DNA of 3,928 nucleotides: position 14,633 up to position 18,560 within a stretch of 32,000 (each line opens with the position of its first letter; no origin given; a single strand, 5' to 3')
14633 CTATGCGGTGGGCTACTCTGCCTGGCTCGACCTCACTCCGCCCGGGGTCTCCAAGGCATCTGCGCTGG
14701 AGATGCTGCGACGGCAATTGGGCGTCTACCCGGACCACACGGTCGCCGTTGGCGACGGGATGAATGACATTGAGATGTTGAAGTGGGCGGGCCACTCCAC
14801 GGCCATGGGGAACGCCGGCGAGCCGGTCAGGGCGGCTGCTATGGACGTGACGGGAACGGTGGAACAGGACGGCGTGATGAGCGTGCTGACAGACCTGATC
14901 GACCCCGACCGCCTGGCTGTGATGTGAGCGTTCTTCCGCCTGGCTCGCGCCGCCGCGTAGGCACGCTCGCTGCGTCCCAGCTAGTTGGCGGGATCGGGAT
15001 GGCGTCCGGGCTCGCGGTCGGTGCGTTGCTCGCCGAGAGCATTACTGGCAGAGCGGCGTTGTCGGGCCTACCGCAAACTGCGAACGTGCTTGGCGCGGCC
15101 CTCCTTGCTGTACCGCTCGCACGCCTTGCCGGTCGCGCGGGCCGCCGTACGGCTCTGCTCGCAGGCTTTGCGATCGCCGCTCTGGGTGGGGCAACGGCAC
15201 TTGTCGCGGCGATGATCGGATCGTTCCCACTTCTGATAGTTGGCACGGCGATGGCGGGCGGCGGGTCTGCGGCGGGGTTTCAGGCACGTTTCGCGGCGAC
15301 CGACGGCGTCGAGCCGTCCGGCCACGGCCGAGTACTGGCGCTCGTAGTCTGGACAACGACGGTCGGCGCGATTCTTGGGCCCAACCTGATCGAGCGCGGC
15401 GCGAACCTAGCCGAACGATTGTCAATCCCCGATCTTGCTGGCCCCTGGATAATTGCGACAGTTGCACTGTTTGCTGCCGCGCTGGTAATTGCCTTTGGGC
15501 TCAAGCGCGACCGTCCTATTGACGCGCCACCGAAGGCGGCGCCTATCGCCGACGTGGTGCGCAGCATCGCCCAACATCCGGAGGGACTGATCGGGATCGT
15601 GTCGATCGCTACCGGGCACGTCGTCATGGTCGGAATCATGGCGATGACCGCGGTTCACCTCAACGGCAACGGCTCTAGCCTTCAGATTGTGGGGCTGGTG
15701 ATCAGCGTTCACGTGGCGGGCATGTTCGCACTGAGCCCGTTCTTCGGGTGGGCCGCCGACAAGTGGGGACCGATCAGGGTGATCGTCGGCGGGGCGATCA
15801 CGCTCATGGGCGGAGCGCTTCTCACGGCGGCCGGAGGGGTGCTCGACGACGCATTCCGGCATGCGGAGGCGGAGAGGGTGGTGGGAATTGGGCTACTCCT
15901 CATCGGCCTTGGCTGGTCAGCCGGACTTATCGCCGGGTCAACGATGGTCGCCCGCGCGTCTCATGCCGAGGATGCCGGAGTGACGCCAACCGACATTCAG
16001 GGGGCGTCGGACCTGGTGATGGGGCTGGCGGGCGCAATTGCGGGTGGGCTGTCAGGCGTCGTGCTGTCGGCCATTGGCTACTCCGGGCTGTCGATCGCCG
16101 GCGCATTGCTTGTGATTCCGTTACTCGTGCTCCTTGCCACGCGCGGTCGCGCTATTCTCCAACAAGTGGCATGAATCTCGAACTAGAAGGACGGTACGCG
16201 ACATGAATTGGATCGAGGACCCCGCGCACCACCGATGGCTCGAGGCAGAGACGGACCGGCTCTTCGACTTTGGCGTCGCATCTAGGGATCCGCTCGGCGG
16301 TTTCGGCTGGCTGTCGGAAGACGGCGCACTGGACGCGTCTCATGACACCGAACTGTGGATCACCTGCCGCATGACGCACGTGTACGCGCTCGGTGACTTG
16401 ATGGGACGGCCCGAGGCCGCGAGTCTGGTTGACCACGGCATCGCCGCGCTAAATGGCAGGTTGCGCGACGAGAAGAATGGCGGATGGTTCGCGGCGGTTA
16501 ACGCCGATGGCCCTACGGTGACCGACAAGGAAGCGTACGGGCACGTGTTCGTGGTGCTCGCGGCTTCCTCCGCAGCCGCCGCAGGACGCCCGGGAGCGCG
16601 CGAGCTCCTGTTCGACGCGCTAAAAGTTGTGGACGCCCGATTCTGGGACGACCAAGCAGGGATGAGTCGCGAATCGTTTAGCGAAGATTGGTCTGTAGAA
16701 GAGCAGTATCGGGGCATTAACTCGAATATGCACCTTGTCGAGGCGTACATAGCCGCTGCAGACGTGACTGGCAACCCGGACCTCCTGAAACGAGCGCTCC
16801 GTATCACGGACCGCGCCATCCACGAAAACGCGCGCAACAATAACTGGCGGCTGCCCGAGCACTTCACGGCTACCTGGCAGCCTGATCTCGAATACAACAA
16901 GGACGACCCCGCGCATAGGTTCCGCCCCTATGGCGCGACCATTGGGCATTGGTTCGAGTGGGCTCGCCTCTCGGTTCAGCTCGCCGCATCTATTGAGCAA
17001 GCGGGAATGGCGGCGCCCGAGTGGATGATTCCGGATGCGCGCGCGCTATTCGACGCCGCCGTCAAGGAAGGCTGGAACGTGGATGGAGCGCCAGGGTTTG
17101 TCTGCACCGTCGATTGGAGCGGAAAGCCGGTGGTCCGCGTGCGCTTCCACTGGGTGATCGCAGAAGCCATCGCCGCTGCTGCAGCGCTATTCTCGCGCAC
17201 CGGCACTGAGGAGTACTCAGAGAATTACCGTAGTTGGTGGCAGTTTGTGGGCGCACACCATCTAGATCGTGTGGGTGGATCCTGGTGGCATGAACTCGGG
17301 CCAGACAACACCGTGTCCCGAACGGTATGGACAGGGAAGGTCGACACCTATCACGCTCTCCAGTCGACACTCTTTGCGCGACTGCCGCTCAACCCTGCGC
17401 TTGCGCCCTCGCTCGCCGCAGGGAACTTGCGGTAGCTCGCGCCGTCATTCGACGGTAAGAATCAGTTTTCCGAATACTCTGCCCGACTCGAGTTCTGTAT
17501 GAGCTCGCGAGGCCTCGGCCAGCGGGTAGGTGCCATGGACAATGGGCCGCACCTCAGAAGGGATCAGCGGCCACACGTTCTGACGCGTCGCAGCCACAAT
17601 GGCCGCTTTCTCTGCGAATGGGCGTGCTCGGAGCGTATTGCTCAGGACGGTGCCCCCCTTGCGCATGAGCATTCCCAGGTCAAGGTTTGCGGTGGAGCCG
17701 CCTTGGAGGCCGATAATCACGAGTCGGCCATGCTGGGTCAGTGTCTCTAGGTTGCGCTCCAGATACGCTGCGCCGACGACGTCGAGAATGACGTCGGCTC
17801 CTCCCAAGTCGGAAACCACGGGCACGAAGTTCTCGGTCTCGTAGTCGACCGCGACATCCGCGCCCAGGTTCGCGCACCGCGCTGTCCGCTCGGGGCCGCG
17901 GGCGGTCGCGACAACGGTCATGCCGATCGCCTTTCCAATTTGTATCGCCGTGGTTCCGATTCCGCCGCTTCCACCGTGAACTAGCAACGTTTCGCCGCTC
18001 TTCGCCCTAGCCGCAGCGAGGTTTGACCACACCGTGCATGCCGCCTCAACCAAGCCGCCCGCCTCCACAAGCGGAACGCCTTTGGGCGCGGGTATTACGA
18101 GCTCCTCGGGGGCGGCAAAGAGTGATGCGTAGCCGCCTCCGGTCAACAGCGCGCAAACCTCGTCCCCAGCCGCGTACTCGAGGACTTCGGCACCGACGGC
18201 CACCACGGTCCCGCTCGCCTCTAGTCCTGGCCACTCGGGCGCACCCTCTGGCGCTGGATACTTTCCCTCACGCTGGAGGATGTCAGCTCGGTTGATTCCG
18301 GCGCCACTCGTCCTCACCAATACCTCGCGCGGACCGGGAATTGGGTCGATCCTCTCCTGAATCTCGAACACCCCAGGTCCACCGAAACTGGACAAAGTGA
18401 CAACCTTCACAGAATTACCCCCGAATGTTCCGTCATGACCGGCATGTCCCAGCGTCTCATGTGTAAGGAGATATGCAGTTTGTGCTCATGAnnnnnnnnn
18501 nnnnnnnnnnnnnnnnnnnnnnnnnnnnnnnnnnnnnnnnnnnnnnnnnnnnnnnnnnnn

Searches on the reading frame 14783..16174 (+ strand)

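Call 53: search_protein_families(library=pfam, proteins=[window:14783-16174:+], max_evalue=0.00001)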
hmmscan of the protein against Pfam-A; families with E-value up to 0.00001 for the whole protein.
window:14783-16174:+ (463 aa): 1 family
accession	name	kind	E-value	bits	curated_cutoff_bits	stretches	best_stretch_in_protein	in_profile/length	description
PF07690.21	MFS_1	-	9.8e-20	71.2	33.4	1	73-399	12-329/347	Major Facilitator Superfamily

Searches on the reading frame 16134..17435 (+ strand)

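Call 53: search_protein_families(library=pfam, proteins=[window:16134-17435:+], max_evalue=0.00001)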
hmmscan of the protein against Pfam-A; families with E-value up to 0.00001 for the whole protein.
window:16134-17435:+ (433 aa): 1 family
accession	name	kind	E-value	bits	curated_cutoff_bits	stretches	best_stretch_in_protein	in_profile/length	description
PF07221.17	GlcNAc_2-epim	-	1.6e-115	386.5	23.4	1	55-410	1-346/347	N-acylglucosamine 2-epimerase (GlcNAc 2-epimerase)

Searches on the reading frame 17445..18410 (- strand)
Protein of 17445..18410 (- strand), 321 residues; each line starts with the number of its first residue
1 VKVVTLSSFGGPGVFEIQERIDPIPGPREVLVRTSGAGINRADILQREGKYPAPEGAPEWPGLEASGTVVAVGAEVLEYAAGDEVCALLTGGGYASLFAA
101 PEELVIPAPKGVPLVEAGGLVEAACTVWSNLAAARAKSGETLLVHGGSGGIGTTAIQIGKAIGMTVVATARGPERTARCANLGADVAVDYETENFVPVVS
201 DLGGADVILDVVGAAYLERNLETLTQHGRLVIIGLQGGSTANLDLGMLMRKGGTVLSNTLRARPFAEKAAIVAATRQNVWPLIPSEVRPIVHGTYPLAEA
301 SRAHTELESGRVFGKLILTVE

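Call 53: search_protein_families(library=pfam, proteins=[window:17445-18410:-], max_evalue=0.00001)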
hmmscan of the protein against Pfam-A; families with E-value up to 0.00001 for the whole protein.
window:17445-18410:- (321 aa): 3 families
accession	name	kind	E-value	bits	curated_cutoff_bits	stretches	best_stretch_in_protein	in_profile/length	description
PF00107.32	ADH_zinc_N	-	2.8e-23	82.7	31.8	1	150-262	1-116/129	Zinc-binding dehydrogenase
PF13602.12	ADH_zinc_N_2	-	8.8e-20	72.4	27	1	182-318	1-134/134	Zinc-binding dehydrogenase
PF08240.17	ADH_N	-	5.1e-14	52.8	23.5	1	26-110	1-104/104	Alcohol dehydrogenase GroES-like domain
